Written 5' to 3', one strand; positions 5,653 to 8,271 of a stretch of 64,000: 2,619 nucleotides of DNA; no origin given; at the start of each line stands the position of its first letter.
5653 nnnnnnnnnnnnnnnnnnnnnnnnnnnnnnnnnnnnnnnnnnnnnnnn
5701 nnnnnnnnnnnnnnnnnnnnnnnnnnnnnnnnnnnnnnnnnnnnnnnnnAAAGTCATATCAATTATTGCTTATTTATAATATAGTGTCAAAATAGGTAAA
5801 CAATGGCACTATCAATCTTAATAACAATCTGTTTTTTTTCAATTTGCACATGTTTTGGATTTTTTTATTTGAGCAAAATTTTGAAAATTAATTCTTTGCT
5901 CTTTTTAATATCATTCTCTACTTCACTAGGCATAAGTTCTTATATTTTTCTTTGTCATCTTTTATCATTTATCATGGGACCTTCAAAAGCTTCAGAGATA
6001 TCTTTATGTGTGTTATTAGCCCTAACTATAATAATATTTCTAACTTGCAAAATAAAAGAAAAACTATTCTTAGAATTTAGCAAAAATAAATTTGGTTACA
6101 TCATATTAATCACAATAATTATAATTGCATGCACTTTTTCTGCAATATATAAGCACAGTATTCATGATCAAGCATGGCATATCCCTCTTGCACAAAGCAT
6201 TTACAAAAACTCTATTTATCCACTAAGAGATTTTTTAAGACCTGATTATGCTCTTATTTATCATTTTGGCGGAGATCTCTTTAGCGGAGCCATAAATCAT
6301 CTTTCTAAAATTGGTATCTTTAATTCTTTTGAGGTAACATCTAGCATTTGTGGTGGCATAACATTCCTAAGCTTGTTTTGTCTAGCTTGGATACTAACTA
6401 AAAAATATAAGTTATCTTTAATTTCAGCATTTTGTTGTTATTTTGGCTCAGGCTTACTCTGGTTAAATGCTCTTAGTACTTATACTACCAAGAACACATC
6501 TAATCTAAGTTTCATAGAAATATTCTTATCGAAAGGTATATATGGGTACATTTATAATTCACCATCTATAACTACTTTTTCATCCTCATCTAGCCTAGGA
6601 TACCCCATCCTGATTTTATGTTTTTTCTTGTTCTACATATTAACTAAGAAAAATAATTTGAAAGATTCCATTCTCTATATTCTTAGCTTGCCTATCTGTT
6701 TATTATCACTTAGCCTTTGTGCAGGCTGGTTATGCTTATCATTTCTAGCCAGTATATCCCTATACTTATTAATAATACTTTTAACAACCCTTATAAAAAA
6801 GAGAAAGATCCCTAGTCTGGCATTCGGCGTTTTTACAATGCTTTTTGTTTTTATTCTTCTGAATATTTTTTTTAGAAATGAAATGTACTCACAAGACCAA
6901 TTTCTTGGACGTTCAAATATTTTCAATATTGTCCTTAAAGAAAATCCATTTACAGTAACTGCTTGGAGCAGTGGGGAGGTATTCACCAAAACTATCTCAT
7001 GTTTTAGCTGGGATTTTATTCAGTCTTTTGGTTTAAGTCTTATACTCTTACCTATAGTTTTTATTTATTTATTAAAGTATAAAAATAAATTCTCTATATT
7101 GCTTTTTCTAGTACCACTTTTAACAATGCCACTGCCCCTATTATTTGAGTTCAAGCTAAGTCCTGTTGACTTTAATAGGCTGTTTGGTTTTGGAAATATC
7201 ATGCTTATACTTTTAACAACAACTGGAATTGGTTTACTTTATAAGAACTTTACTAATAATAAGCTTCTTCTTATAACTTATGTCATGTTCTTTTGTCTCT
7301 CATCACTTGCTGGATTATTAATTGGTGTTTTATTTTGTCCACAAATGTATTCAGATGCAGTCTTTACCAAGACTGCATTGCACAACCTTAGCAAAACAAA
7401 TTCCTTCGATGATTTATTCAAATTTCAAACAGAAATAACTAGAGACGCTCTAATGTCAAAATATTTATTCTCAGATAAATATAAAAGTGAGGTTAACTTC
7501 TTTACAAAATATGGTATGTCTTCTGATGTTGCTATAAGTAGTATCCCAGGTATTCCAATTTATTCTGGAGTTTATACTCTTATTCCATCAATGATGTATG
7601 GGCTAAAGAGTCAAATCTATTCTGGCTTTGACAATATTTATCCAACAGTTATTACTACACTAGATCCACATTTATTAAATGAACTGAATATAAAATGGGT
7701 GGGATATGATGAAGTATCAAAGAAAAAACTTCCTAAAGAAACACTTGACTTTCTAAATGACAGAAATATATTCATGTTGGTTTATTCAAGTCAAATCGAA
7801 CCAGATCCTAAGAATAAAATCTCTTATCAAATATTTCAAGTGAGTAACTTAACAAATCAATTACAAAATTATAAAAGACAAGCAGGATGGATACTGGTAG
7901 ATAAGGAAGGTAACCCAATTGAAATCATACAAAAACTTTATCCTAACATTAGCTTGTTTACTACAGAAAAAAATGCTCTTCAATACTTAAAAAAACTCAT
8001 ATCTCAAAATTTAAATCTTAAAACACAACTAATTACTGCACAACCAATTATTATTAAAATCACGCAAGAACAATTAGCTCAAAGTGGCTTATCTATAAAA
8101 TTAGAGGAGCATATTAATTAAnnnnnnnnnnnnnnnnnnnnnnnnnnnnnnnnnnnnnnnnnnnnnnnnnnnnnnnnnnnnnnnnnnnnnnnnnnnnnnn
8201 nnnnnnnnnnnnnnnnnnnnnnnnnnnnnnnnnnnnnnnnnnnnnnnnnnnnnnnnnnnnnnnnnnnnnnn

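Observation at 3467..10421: Three paralogous 760–772-aa polytopic membrane proteins of an unplaced family with a conserved C-terminal soluble domain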

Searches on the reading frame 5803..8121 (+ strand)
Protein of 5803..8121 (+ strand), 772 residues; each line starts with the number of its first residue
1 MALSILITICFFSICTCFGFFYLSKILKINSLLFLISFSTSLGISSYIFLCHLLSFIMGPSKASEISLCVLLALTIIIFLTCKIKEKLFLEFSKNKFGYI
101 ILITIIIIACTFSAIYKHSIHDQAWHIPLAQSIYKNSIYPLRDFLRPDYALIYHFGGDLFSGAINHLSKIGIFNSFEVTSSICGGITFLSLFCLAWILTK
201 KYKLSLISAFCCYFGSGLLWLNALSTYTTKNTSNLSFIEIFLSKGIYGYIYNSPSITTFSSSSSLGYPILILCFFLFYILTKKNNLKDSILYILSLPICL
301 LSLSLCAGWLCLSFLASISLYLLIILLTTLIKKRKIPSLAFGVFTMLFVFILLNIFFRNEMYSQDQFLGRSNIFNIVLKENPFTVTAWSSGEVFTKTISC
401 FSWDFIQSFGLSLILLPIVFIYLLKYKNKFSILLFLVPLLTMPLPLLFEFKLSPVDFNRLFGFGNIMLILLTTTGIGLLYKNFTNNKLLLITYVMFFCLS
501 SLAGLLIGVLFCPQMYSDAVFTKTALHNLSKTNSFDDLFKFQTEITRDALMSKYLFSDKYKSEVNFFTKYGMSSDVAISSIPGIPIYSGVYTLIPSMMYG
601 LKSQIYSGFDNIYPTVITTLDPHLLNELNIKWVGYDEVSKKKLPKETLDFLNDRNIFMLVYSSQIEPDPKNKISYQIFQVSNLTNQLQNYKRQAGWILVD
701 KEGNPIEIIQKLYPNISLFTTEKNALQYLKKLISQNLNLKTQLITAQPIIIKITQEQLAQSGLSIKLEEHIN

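Call 4: search_protein_families(library=pfam, proteins=[window:5803-8121:+], max_evalue=0.1)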
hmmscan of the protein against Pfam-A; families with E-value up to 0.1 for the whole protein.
window:5803-8121:+ (772 aa): 1 family
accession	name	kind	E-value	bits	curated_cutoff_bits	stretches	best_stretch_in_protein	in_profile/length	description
PF25012.1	DUF7786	-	0.044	14.5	27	0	235-268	56-89/97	Family of unknown function (DUF7786)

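Call 13: search_protein_families(library=ncbifam, proteins=[window:5803-8121:+], max_evalue=0.1)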
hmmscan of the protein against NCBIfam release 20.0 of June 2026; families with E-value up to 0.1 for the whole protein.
window:5803-8121:+ (772 aa): 0 families
